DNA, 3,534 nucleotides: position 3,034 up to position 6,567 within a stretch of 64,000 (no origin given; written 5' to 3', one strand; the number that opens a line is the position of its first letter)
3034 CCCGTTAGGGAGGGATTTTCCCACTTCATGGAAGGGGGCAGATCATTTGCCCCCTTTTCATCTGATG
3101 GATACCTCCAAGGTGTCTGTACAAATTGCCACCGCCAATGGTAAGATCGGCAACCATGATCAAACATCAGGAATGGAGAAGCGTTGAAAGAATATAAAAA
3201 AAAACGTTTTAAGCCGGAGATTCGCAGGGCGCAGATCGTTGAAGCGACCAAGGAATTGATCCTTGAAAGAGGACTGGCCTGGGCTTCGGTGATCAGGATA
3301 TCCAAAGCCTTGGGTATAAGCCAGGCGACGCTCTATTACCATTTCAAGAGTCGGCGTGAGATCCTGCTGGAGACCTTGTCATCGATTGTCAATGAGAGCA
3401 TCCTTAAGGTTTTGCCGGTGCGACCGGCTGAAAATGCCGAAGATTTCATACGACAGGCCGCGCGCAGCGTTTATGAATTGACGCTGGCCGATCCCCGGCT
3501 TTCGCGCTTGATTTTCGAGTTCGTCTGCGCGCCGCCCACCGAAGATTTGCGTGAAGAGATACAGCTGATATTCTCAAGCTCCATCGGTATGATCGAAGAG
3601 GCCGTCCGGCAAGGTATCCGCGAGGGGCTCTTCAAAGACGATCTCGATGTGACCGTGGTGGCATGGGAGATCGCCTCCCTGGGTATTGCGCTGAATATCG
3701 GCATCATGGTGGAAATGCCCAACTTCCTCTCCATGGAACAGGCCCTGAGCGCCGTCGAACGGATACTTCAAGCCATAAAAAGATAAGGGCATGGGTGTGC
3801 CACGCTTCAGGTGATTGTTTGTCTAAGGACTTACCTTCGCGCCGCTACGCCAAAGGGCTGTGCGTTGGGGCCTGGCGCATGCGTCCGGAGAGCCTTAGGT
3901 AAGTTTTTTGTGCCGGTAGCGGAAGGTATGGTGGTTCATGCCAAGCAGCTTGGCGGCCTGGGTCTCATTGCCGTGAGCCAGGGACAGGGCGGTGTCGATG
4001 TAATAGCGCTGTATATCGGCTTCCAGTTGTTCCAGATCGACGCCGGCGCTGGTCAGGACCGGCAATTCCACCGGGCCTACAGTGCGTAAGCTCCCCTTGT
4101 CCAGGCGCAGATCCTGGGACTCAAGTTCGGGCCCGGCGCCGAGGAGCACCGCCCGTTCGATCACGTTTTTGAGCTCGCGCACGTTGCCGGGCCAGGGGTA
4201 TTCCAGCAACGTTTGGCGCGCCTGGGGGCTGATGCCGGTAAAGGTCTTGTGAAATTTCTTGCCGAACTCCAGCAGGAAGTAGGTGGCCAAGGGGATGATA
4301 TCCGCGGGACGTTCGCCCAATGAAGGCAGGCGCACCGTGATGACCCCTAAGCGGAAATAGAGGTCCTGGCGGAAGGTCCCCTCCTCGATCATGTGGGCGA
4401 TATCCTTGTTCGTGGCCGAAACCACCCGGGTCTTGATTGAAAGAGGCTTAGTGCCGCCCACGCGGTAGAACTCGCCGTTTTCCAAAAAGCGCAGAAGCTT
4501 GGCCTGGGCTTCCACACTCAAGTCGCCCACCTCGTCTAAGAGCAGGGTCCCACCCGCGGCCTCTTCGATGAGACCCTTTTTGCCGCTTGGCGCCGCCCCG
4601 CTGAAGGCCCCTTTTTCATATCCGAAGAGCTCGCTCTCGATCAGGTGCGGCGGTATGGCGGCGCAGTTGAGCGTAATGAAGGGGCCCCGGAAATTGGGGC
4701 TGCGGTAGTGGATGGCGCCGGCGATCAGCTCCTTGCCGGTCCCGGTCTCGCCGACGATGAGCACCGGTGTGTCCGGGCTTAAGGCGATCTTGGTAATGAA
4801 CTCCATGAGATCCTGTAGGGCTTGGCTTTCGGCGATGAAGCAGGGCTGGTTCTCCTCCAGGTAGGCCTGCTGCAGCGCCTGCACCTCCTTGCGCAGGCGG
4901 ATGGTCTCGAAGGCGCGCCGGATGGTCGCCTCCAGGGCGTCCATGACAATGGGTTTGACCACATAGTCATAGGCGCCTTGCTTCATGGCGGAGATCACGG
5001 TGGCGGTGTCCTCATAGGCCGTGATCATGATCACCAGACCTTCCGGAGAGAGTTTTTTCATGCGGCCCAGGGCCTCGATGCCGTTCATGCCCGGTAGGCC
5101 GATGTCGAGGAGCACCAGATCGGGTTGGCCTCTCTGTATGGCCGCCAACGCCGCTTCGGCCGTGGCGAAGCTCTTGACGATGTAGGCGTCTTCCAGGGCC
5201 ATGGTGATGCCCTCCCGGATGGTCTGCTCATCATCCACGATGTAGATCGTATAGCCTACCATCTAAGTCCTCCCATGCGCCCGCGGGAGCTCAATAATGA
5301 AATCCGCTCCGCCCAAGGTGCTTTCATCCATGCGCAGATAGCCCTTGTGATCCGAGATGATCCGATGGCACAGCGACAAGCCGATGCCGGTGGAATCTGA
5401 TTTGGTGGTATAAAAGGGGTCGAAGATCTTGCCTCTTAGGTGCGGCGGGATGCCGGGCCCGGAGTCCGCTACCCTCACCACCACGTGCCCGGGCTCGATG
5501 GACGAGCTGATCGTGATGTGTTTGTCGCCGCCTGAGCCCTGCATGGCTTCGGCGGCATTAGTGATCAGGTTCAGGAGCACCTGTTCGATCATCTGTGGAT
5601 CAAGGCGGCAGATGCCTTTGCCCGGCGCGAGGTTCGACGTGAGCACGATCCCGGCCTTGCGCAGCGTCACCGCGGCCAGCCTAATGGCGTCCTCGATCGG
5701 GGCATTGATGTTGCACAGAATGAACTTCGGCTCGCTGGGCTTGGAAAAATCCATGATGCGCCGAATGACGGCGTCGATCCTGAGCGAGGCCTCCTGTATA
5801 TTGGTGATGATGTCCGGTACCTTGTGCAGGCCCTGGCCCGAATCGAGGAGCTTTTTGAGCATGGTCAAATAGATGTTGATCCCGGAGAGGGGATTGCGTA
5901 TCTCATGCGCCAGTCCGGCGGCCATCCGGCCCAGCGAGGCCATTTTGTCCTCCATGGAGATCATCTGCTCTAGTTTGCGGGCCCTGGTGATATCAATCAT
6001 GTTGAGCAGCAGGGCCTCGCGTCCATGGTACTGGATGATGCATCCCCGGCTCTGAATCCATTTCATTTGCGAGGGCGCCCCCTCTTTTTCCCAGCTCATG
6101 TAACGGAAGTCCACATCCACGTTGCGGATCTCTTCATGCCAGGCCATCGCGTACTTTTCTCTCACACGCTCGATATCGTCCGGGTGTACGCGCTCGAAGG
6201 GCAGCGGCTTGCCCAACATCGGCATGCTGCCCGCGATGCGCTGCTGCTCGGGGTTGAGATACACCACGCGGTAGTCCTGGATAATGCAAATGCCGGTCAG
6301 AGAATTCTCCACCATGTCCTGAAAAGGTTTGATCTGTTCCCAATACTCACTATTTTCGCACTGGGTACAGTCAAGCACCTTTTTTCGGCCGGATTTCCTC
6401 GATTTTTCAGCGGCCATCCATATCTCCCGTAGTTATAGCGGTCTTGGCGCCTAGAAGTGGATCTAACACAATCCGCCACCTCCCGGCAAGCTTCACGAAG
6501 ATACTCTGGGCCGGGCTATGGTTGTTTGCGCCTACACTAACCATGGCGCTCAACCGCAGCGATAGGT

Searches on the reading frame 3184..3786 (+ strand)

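Call 26: search_protein_families(library=pfam, proteins=[window:3184-3786:+])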
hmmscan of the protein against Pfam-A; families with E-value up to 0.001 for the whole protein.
window:3184-3786:+ (200 aa): 3 families
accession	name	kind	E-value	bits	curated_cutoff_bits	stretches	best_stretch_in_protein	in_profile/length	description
PF00440.29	TetR_N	-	1.6e-11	44.3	24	1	18-63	1-46/47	Bacterial regulatory proteins, tetR family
PF17938.6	TetR_C_29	-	9.5e-05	23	26.2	1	89-168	5-85/119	Tetracyclin repressor-like, C-terminal domain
PF16925.10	TetR_C_13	-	0.00032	21.5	27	1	120-172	39-91/109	Tetracyclin repressor-like, C-terminal domain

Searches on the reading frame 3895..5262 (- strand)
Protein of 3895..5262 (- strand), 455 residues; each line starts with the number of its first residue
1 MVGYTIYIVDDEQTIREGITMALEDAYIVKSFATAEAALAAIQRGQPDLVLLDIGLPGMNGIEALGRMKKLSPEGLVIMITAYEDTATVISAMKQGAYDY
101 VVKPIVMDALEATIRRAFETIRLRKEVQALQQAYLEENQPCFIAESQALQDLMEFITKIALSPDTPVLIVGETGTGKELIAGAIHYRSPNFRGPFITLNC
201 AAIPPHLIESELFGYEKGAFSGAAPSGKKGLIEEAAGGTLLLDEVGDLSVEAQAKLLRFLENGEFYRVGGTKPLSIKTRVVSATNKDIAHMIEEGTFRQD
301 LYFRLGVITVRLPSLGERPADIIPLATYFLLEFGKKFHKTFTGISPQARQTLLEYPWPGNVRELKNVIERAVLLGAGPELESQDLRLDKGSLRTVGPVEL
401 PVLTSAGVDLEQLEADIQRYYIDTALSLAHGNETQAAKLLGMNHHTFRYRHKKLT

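Call 4: search_protein_families(library=pfam, proteins=[window:3895-5262:-])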
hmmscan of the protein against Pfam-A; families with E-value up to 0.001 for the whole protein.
window:3895-5262:- (455 aa): 6 families
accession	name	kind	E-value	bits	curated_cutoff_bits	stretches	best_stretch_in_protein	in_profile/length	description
PF00158.32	Sigma54_activat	-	2.5e-63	213.2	20.2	1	143-310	2-167/168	Sigma-54 interaction domain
PF00072.30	Response_reg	-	2.6e-28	98.8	30.2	1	6-114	1-110/111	Response regulator receiver domain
PF25601.1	AAA_lid_14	-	1.2e-21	76.8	27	1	317-386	2-71/87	AAA+ ATPase lid domain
PF14532.12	Sigma54_activ_2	-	7e-21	75.4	25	1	143-315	1-138/138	Sigma-54 interaction domain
PF02954.25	HTH_8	-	1.6e-07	31.4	22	1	416-453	4-41/42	Bacterial regulatory protein, Fis family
PF07728.20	AAA_5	-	0.00063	20.2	22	0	166-285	1-122/139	AAA domain (dynein-related subfamily)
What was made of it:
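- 3895..5262 (-): Sigma-54 enhancer-binding response regulator (REC + AAA+ with GAFSGA at residue 218 + Fis-type HTH ending ....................). Pfam in call 4.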

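Call 7: find_encoding_contigs(protein=window:3895-5262:-, flank=10000, max_places=6)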
Protein window:3895-5262:- (455 aa): 6 contigs read that carry it; 4 places shown.
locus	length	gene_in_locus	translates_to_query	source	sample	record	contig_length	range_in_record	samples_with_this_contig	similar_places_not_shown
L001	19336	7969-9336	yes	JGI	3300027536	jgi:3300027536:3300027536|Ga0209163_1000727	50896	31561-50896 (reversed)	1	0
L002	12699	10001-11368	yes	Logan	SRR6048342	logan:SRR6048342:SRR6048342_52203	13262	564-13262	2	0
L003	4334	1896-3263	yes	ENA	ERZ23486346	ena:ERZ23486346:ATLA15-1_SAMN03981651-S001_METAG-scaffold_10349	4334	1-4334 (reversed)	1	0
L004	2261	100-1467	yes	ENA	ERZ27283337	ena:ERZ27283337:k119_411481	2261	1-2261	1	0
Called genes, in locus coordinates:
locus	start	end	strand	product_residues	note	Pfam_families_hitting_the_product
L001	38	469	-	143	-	PF01058:Oxidored_q6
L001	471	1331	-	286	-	PF00146:NADHdh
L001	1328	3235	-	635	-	PF00662:Proton_antipo_N, PF00361:Proton_antipo_M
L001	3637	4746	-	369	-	PF14559:TPR_19 (faint), PF21033:RMD1-3 (weak)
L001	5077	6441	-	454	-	PF00732:GMC_oxred_N, PF00890:FAD_binding_2 (weak), PF01266:DAO (faint), PF01494:FAD_binding_3 (faint), PF07992:Pyr_redox_2 (weak), PF12831:FAD_oxidored (faint), PF13450:NAD_binding_8 (faint), PF05199:GMC_oxred_C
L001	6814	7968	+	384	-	PF00512:HisKA, PF13581:HATPase_c_2 (weak), PF02518:HATPase_c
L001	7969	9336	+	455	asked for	PF00072:Response_reg, PF00158:Sigma54_activat, PF14532:Sigma54_activ_2, PF25601:AAA_lid_14, PF02954:HTH_8 (weak)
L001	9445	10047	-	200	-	PF00440:TetR_N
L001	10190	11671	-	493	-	PF01266:DAO (faint), PF01593:Amino_oxidase, PF13450:NAD_binding_8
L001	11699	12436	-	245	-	-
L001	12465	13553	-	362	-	PF13450:NAD_binding_8 (faint)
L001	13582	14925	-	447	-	PF00890:FAD_binding_2 (faint), PF01266:DAO (weak), PF01593:Amino_oxidase, PF07992:Pyr_redox_2 (weak), PF12831:FAD_oxidored (faint), PF13450:NAD_binding_8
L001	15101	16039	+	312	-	PF01128:IspD (weak), PF12804:NTP_transf_3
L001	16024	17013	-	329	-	PF10974:DUF2804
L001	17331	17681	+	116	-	PF00072:Response_reg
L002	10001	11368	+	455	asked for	PF00072:Response_reg, PF00158:Sigma54_activat, PF14532:Sigma54_activ_2, PF25601:AAA_lid_14, PF02954:HTH_8 (weak)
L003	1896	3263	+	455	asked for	PF00072:Response_reg, PF00158:Sigma54_activat, PF14532:Sigma54_activ_2, PF25601:AAA_lid_14, PF02954:HTH_8 (weak)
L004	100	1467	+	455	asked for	PF00072:Response_reg, PF00158:Sigma54_activat, PF14532:Sigma54_activ_2, PF25601:AAA_lid_14, PF02954:HTH_8 (weak)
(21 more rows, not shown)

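Call 9: find_related_loci(query=window:3895-5262:-, collection=genome_contigs, flank=10000)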
Query window:3895-5262:- (455 aa) in genome_contigs; peptide patterns used: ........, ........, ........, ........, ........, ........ (x = any residue, [..] = any of these).
600 stretches matched a pattern (row limit reached: there are more); 589 encode a relative of the query (tblastn E <= 1e-3); the best 80 are kept; 80 distinct loci.
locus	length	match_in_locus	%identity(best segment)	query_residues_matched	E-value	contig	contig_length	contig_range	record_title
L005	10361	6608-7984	68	1-454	0e+0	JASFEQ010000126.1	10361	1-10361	MAG: Desulfobacteraceae bacterium isolate D0606M12metaG_Bin_56 D0606M12metaG_FD_scaffold_1753_c1, whole genome shotgun s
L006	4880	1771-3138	67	4-454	0e+0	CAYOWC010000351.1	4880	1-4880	MAG TPA_asm: uncultured Desulfobacteraceae bacterium isolate binchicken_co47_163 genome assembly, contig: NODE_14659_len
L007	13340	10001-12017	66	2-454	0e+0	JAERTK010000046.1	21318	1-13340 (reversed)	MAG: Desulfobacteraceae bacterium isolate BH30 c_000000001106, whole genome shotgun sequence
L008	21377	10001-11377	66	1-454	0e+0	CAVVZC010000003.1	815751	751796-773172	MAG: uncultured delta proteobacterium isolate MFD03551.bin.1.10 genome assembly, contig: contig_12437, whole genome shot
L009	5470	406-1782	66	1-454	0e+0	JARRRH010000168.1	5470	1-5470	MAG: Deltaproteobacteria bacterium isolate Spart_223_MAG scaffold_12908, whole genome shotgun sequence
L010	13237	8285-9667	66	1-454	0e+0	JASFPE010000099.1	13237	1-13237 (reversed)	MAG: Desulfobacterales bacterium isolate D0819M20remetaG_Bin_304 D0819M20remetaG_FD_scaffold_348_c1, whole genome shotgu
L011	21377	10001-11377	64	1-454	0e+0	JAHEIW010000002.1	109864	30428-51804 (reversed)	MAG: Deltaproteobacteria bacterium isolate Ww513 NODE_150_length_109864_cov_22.782528, whole genome shotgun sequence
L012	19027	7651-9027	65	1-454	0e+0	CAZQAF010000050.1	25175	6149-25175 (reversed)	MAG TPA_asm: uncultured Desulfobacteraceae bacterium isolate binchicken_co224_214 genome assembly, contig: NODE_1711_len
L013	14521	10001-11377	66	1-454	0e+0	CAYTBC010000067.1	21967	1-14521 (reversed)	MAG TPA_asm: uncultured Desulfosarcina sp. isolate SRP214966_co3_311 genome assembly, contig: NODE_3068_length_21967_cov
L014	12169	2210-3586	65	1-454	0e+0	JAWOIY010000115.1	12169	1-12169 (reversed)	MAG: Desulfobacterales bacterium isolate CWP6-1.bin.108 k191_3996897, whole genome shotgun sequence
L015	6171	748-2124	64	1-454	0e+0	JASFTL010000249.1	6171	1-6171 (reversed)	MAG: Desulfobacterales bacterium isolate D1103U20metaG_Bin_528 D1103U20metaG_FD_scaffold_4961_c1, whole genome shotgun s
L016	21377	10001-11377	65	1-454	0e+0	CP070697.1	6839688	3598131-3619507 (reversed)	MAG: Desulfobacterales bacterium isolate bin589 chromosome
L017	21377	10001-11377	64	1-454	0e+0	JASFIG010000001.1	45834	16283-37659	MAG: Desulfobacterales bacterium isolate D0608S12metaG_Bin_143 D0608S12metaG_FD_scaffold_3_c1, whole genome shotgun sequ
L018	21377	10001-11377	62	1-454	0e+0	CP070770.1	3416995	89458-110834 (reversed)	MAG: Deltaproteobacteria bacterium isolate bin23 chromosome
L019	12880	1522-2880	62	1-453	0e+0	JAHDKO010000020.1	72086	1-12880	MAG: Deltaproteobacteria bacterium isolate LM3-B1m k141_36923, whole genome shotgun sequence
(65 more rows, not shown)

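Call 42: search_protein_families(library=ncbifam, proteins=[window:3895-5262:-], max_evalue=0.00001)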
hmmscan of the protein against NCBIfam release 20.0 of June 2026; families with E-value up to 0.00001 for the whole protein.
window:3895-5262:- (455 aa): 101 families (the best 25 are shown)
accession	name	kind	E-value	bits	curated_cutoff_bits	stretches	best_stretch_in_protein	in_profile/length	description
NF008469.0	PRK11361.1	equivalog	1.8e-120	402.8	714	1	5-451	6-451/461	acetoacetate metabolism transcriptional regulator AtoC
TIGR01818.1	ntrC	equivalog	4.3e-116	388.4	558.6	1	6-386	1-378/463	nitrogen regulation protein NR(I)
TIGR02915.1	PEP_resp_reg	equivalog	3.9e-114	381.9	502.6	1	7-447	2-435/445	PEP-CTERM-box response regulator transcription factor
NF051870.1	NAssimRespRegNtrX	equivalog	1.7e-99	333.8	600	1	6-452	4-448/452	nitrogen assimilation response regulator NtrX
NF008176.1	PRK10923.1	equivalog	2.2e-98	329.9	620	1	5-386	5-382/469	nitrogen regulation protein NR(I)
NF007689.0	PRK10365.1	equivalog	1.8e-93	313.7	760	1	26-447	29-435/441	sigma-54-dependent response regulator transcription factor ZraR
NF041552.1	TF_PrdR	equivalog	2.8e-93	313.2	795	1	125-452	249-574/577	sigma-54 dependent transcriptional regulator PrdR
NF041946.1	LuxO_transreg_Vib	equivalog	3.3e-93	313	800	1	31-385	25-376/463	quorum-sensing sigma-54 dependent transcriptional regulator LuxO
NF050807.1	TransRegFlbDCaul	equivalog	8.7e-90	301.7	750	1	15-452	13-436/454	sigma-54-dependent transcriptional regulator FlbD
NF049963.1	RespRegFlgRCampy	domain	7.2e-87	292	750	1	6-399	3-391/429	fla regulon two-component system response regulator FlgR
NF003451.0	PRK05022.1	equivalog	1.8e-86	290.9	476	1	110-454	155-508/512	nitric oxide reductase transcriptional regulator NorR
TIGR01817.1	nifA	equivalog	1.5e-85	288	528.85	1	131-393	187-446/534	nif-specific transcriptional activator NifA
TIGR02974.1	phageshock_pspF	equivalog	3.8e-84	282.8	443.55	1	143-374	2-232/336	phage shock protein operon transcriptional activator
NF038308.1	RNA_repair_RtcR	equivalog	4.4e-83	279.9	650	1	121-445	161-502/530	RNA repair transcriptional activator RtcR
NF011695.0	PRK15115.1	equivalog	9.9e-82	275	763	1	6-447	9-429/445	two-component system response regulator GlrR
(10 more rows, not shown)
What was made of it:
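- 3895..5262 (-): NCBIfam best hit is AtoC at 403 bits, below the 714 cutoff (call 42).
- On Ech-type (group 4) energy-converting [NiFe] hydrogenase: Complex1_30kDa for the gene at 13214-13567 (calls 7, 42).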

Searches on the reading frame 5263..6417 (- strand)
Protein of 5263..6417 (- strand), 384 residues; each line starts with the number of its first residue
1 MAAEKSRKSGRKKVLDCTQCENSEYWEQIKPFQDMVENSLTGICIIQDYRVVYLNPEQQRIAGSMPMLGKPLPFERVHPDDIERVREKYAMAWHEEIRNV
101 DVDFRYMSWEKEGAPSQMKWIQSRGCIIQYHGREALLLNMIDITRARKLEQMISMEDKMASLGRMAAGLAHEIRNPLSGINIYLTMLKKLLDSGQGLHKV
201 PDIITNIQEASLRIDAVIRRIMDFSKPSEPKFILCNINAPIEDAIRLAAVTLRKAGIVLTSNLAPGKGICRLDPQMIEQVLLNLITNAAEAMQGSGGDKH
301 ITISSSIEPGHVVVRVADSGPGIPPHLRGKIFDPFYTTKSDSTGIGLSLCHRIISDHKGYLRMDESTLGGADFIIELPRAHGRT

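Call 4: search_protein_families(library=pfam, proteins=[window:5263-6417:-])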
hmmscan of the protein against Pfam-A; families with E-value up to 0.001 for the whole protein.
window:5263-6417:- (384 aa): 4 families
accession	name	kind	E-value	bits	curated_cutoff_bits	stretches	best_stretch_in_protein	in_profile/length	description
PF02518.31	HATPase_c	-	5.9e-24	85.1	26.4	1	273-380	2-110/111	Histidine kinase-, DNA gyrase B-, and HSP90-like ATPase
PF00512.31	HisKA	-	2.4e-12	47.2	26.9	1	162-228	2-64/66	His Kinase A (phospho-acceptor) domain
PF13581.12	HATPase_c_2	-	1.3e-05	25.6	27.4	1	284-357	39-112/127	Histidine kinase-like ATPase domain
PF14501.12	HATPase_c_5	-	7e-05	23.1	22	1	277-365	6-90/102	GHKL domain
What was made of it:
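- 5263..6417 (-): Soluble (no transmembrane segment) PAS-type histidine kinase, in an operon with the regulator. HisKA + HATPase_c (call 4).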

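Call 42: search_protein_families(library=ncbifam, proteins=[window:5263-6417:-], max_evalue=0.00001)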
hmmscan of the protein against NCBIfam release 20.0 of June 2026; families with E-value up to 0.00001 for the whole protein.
window:5263-6417:- (384 aa): 76 families (the best 25 are shown)
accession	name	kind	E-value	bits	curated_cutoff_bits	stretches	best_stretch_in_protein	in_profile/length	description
NF008468.0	PRK11360.1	equivalog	4.8e-58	197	646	1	37-381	275-610/616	two-component system sensor histidine kinase AtoS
NF007688.0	PRK10364.1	equivalog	3.7e-44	151.2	479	1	146-381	224-453/460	two-component system sensor histidine kinase ZraS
NF041777.1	sens_FixL_Rhizob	equivalog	6.4e-40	137.2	850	1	158-381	258-483/485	sensor protein FixL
NF052574.1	HisKinEspCMyxo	equivalog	5.9e-37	127.3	1200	1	141-382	396-640/785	serine histidine kinase EspC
NF052573.1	HisKinEspAMyxo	equivalog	4.5e-34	117.6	1400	1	137-377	359-609/755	serine histidine kinase EspA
NF010411.0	PRK13837.1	equivalog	3e-33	114.9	647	1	145-382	433-678/828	two-component system VirA-like sensor kinase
NF038348.1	T2SS_HK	subfamily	3.1e-32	111.7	450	1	204-378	401-572/574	histidine kinase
NF046026.1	HisKinCckACaul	equivalog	1.4e-29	102.7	1000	1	134-381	274-534/678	cell cycle histidine kinase CckA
NF053867.1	SprKinKinDBac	equivalog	8.1e-29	100.4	775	1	138-380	262-498/500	sporulation kinase KinD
NF047496.1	HK_LIC11548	equivalog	1.8e-28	99.7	750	1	148-378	348-588/589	LIC_11548 family sensor histidine kinase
NF047497.1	HK_LIC_12097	equivalog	3.1e-28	98.5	500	1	136-378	123-365/367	LIC_12097 family sensor histidine kinase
NF046020.1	HisKinCckABruc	equivalog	8.9e-28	96.6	1000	1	132-381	450-709/868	cell cycle histidine kinase CckA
NF010076.0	PRK13557.1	subfamily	1.2e-27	96.6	631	1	141-364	142-379/540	histidine kinase famiy protein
NF040750.1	tetrathio_HK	equivalog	1.4e-27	96.5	750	1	146-365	322-540/555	tetrathionate respiration histidine kinase TtrS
TIGR02938.1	nifL_nitrog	equivalog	2.2e-27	95.7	242.45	1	144-377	258-492/494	nitrogen fixation negative regulator NifL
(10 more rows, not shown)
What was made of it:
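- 5263..6417 (-): It aligns to AtoS residues 275-610 (call 42).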
